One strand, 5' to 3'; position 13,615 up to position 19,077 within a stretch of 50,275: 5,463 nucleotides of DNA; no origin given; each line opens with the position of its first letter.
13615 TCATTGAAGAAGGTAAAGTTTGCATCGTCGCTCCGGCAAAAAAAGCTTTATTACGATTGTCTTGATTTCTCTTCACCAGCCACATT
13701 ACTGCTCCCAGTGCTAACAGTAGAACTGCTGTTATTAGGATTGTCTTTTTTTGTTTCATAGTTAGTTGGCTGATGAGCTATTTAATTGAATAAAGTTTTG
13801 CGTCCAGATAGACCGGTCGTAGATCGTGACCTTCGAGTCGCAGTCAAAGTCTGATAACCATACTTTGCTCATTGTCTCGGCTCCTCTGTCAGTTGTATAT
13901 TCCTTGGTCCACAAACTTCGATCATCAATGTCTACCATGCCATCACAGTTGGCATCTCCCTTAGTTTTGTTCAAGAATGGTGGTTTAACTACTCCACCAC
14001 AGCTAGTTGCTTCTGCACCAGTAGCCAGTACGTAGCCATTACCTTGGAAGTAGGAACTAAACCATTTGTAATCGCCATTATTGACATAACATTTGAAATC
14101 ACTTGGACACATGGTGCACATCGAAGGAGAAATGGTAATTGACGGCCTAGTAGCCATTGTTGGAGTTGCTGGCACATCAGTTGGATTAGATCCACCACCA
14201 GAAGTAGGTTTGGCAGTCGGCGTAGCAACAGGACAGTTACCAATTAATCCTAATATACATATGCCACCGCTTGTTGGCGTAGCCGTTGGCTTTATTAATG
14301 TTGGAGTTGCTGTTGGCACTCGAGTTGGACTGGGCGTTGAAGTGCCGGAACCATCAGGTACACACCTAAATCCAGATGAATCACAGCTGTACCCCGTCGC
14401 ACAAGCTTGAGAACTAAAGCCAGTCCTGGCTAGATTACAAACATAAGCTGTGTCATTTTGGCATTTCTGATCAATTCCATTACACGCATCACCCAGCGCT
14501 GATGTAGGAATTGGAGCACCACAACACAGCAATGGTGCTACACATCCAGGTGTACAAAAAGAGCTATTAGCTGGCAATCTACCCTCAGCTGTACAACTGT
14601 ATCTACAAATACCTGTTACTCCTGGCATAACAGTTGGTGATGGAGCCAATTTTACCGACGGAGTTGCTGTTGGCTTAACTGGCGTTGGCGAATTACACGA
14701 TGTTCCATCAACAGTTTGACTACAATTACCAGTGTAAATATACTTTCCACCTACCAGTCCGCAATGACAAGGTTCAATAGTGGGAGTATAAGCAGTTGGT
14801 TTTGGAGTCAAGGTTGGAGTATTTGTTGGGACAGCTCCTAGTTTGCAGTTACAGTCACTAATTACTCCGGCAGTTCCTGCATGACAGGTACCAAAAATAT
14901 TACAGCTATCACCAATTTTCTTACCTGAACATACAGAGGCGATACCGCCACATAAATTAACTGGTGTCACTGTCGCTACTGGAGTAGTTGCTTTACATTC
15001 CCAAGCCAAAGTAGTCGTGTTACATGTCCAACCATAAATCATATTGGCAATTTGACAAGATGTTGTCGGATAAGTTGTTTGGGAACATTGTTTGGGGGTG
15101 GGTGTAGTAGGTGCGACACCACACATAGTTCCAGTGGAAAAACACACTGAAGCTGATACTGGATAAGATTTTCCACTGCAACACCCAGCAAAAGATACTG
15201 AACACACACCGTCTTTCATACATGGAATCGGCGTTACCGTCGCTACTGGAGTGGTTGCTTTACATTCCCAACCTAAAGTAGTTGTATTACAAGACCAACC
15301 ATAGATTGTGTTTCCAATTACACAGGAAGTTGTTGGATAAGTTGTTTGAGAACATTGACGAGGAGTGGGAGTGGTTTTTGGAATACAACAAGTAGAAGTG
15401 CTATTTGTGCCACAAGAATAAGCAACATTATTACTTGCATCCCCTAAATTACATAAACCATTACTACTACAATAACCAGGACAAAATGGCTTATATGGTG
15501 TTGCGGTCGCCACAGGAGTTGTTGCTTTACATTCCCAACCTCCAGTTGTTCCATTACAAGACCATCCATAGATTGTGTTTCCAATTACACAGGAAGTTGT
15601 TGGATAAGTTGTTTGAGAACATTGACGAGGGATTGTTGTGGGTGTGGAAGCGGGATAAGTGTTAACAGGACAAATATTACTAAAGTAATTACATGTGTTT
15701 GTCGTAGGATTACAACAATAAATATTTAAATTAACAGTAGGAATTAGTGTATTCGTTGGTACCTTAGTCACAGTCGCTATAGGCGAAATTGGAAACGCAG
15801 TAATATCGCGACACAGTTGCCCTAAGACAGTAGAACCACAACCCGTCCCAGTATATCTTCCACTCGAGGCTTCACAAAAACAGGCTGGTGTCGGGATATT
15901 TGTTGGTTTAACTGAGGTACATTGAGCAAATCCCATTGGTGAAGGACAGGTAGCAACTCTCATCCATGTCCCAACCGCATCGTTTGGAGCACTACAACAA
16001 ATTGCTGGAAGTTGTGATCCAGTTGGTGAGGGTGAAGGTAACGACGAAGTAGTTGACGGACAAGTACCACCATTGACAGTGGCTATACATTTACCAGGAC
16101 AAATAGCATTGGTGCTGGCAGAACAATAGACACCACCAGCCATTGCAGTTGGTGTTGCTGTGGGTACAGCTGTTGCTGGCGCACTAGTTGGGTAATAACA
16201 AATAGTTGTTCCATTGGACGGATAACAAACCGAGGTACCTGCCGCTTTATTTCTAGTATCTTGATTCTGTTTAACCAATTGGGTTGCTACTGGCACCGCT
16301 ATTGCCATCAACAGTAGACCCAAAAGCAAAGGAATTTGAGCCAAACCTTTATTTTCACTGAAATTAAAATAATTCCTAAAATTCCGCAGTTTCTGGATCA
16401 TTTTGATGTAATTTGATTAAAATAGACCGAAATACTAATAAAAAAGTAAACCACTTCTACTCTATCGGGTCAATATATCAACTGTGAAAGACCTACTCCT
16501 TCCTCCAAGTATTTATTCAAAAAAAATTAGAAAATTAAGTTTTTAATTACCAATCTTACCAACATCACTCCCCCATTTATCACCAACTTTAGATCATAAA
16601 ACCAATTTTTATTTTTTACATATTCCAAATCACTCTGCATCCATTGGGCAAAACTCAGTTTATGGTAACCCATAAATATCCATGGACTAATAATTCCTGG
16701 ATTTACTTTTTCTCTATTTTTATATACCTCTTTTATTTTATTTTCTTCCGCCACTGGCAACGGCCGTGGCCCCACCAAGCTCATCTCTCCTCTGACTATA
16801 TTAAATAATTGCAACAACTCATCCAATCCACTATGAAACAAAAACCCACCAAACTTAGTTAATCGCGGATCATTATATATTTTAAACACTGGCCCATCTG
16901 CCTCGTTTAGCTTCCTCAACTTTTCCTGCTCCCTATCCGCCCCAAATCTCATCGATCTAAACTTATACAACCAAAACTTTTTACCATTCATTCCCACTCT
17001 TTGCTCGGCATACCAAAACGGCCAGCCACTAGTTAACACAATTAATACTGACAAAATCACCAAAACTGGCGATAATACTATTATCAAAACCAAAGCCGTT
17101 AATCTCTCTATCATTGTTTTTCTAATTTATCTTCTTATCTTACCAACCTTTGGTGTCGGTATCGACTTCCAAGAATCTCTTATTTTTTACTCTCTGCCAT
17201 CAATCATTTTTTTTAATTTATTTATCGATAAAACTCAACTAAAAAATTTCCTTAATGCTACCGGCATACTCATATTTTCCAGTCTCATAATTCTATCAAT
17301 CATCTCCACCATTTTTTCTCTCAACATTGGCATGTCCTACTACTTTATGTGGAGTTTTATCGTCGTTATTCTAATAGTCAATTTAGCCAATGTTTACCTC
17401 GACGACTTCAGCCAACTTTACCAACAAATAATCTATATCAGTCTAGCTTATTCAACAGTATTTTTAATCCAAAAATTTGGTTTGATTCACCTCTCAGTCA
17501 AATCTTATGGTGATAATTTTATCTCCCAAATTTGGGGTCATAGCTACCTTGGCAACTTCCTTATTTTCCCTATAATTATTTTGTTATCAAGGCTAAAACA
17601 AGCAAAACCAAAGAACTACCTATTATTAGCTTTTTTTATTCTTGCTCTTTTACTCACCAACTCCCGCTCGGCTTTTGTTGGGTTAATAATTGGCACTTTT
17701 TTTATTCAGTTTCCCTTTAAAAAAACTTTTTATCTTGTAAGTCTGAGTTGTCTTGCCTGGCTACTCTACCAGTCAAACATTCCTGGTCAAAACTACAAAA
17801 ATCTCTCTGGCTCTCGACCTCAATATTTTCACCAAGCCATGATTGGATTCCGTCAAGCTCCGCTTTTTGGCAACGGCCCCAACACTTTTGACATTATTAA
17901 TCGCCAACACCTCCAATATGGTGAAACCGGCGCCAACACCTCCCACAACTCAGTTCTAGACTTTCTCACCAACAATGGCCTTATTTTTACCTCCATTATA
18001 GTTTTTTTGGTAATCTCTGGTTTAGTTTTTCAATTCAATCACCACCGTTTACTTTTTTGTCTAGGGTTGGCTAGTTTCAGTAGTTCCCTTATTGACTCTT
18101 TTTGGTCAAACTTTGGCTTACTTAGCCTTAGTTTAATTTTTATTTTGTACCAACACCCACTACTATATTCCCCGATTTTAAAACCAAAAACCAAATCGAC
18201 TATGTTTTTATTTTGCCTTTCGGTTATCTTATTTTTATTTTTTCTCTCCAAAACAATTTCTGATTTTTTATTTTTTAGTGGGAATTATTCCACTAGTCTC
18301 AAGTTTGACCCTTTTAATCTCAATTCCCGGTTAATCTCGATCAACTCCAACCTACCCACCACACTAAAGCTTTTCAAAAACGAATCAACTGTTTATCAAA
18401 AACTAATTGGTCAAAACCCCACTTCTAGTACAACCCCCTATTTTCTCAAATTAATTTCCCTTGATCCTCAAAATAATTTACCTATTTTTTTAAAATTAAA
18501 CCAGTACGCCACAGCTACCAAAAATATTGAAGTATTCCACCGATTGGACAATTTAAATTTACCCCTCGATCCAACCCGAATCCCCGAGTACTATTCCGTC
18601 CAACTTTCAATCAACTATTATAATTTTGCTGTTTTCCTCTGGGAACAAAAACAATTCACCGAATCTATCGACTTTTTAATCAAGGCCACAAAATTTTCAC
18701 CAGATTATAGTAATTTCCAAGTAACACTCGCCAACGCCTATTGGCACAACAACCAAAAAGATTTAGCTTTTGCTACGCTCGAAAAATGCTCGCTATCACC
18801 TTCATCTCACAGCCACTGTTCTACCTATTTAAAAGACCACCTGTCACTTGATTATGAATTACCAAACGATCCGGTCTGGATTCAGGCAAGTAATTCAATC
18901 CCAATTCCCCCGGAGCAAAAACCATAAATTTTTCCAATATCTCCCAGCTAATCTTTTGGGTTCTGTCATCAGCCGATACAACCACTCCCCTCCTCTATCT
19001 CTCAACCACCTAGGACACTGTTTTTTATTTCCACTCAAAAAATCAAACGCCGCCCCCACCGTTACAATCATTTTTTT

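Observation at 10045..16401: Cohesin-dockerin-LPXTG surface-assembly operon with non-enzymatic, cysteine-rich cargo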

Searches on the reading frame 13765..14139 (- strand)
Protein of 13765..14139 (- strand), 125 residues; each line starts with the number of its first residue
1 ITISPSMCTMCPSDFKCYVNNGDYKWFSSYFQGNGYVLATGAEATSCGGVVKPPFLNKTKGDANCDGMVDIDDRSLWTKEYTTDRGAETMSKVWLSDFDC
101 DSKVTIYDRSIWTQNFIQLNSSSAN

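Call 37: search_solved_structures(query=A6, max_evalue=10, show_alignments=2)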
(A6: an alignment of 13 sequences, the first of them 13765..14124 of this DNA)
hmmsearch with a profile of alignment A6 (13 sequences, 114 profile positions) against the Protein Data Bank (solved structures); distinct sequences matched with E-value up to 10: 20.
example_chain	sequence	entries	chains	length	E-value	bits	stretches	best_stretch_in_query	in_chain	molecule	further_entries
5lxv_B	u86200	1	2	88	0.0001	25.8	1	37-101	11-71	Carbohydrate-binding protein WP_009985128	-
4fl4_A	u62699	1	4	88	0.00014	25.4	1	44-109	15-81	Glycoside hydrolase family 9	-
8x39_A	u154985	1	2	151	0.0003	24.4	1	50-106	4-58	Serine protease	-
8x3a_A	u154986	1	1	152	0.00031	24.3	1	50-106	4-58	Serine protease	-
5m2o_B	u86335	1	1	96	0.00047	23.7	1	47-101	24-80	Group I Dockerin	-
2y3n_B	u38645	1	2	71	0.0005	23.6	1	49-111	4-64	CELLULOSOMAL FAMILY-48 PROCESSIVE GLYCOSIDE HYDROLASE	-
8ajy_B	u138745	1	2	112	0.036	17.6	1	50-101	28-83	Dockerin from ScaH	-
4dh2_B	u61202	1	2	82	0.037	17.6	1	47-105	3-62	Dockerin type 1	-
5m2s_B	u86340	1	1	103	0.046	17.3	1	51-70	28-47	Doc8: Type I dockerin repeat domain from family 9 glycoside hydrolase WP_009982745[Ruminoc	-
4cj0_A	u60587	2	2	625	0.057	17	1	50-108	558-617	ENDOGLUCANASE D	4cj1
1clc_A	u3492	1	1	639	0.061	16.9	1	50-108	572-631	ENDOGLUCANASE CELD; EC: 3.2.1.4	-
1daq_A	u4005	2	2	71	0.11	16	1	47-108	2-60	ENDOGLUCANASE SS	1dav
5nrm_B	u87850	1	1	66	0.15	15.7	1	52-106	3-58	DocCel5: Type I dockerin repeat domain from A. cellulolyticus family 5 endoglucanase WP_01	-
5n5p_B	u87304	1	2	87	0.15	15.7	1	50-85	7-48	Putative cellulosomal scaffoldin protein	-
2mte_A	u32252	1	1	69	0.16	15.6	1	48-108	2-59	Cellulose 1,4-beta-cellobiosidase (reducing end) CelS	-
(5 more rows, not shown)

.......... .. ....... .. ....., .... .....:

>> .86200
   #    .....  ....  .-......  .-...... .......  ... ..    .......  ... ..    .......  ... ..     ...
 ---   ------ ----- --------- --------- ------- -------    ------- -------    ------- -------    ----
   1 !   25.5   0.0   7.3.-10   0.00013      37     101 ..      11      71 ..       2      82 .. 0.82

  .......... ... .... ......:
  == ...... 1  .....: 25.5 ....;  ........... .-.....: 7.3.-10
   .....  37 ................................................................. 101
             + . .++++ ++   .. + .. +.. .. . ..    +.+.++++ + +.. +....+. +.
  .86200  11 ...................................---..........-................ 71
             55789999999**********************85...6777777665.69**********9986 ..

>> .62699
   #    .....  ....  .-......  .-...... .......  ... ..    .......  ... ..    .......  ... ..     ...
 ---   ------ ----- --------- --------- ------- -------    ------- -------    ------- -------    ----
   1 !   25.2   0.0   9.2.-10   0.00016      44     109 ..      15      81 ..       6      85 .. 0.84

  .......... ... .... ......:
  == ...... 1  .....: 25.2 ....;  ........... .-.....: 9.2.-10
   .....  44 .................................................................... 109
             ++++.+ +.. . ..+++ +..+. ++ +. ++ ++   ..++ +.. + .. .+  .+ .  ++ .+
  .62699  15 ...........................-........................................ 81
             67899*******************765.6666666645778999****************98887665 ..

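Call 72: search_protein_representatives(protein=window:13765-14139:-)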
Query: 125 residues. Proteins with E-value up to 0.001 (for the whole library): 263; up to 1e-10: 67; up to 1e-30: 1. The best 150 are listed.
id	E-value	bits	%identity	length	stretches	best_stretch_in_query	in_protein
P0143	3.7e-80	283.0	100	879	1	1-125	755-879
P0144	4.7e-30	120.9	51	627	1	3-117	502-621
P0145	2.3e-26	109.0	49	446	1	8-117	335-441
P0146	4.1e-26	108.2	49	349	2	43-116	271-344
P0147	1.6e-25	106.3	48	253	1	1-125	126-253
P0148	9.4e-25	103.8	48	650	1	6-115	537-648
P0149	1.1e-24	103.6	48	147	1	2-119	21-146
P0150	1.1e-24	103.5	48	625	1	7-119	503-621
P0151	1.3e-24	103.4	45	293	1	2-119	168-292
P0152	3.3e-23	98.8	46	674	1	6-121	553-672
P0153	5.6e-23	98.0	46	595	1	6-117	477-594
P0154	6.8e-23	97.8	46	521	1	6-117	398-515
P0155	3.2e-22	95.6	47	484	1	6-116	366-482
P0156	5.4e-22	94.9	48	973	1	5-119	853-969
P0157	7.9e-22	94.3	46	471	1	4-119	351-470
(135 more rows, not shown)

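Call 74: search_protein_families(library=pfam, alignment_id=A9, max_evalue=0.001)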
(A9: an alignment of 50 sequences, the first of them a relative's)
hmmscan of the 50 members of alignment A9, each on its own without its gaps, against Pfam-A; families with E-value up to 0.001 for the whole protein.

A. member 1, P0144 (627 aa): 0 families

B. families by the number of members that match (of 50 scanned): 15 families
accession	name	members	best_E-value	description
PF00404.24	Dockerin_1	9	7.8e-59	Dockerin type I domain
PF13499.12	EF-hand_7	2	1e-10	EF-hand domain pair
PF02868.21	Peptidase_M4_C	1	9.2e-39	Thermolysin metallopeptidase, alpha-helical domain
PF14488.12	DUF4434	1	2e-26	Domain of unknown function (DUF4434)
PF01447.24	Peptidase_M4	1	1.5e-15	Thermolysin metallopeptidase, catalytic domain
PF05426.18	Alginate_lyase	1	9.7e-15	Alginate lyase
PF16656.11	Pur_ac_phosph_N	1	7.5e-09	Purple acid Phosphatase, N-terminal domain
PF07504.19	FTP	1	4e-07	Fungalysin/Thermolysin Propeptide Motif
PF00041.27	fn3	1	6.5e-07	Fibronectin type III domain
PF04706.18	Dickkopf_N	1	1.5e-05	Dickkopf N-terminal cysteine-rich region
PF07495.19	Y_Y_Y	1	3.4e-05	Y_Y_Y domain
PF13517.12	FG-GAP_3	1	7.3e-05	FG-GAP-like repeat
PF09471.16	Peptidase_M64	1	0.00015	IgA Peptidase M64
PF12245.14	Big_3_2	1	0.00023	Bacterial Ig-like domain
PF10342.15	Kre9_KNH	1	0.00025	Kre9/KNH-like N-terminal Ig-like domain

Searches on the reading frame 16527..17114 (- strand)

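Call 7: search_protein_families(library=pfam, proteins=[window:16527-17114:-], max_evalue=0.001)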
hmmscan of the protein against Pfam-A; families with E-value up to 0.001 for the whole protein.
window:16527-17114:- (195 aa): 1 family
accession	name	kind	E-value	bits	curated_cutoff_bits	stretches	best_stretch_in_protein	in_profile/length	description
PF02397.22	Bac_transf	-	5.5e-48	163.3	27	1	2-180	4-172/179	Bacterial sugar transferase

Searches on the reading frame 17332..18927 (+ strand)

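Call 8: search_protein_families(library=pfam, proteins=[window:17332-18927:+], max_evalue=0.001)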
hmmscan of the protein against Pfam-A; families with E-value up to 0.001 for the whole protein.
window:17332-18927:+ (531 aa): 2 families
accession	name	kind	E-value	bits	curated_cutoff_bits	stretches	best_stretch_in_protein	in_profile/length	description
PF04932.20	Wzy_C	-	2e-11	44.3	31.7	1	98-218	2-143/149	O-Antigen ligase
PF13181.12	TPR_8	-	2.3e-07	30.9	25.7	0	429-459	4-34/34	Tetratricopeptide repeat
